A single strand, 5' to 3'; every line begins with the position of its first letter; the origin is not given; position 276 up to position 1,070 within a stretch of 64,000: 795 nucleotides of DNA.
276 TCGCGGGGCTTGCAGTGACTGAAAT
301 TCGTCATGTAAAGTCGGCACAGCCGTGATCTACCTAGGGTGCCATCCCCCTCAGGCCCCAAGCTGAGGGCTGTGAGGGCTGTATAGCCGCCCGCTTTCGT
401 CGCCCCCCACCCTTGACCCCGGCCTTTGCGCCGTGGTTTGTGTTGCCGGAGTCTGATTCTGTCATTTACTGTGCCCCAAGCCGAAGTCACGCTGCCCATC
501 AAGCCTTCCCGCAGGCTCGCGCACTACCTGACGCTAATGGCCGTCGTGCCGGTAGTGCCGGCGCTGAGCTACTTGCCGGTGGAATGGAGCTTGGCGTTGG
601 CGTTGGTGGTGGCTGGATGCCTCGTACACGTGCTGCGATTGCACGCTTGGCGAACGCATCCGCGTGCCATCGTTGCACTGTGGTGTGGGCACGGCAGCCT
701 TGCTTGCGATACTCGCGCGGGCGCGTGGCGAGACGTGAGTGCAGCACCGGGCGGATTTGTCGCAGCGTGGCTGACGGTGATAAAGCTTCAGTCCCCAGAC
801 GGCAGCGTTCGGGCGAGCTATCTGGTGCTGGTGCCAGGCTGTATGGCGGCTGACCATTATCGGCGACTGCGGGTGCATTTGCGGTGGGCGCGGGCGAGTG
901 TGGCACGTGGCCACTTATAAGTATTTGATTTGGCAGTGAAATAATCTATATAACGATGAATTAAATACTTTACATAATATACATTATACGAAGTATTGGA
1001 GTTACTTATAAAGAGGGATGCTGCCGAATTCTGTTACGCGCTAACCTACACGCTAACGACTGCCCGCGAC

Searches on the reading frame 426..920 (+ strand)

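Call 45: search_protein_families(library=pfam, proteins=[window:426-920:+], max_evalue=0.00001)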
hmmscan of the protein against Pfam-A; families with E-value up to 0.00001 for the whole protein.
window:426-920:+ (164 aa): 1 family
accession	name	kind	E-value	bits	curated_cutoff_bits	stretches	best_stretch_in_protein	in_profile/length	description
PF07254.17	Cpta_toxin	-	2.8e-09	37.7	27.3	1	21-155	3-132/133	Membrane-bound toxin component of toxin-antitoxin system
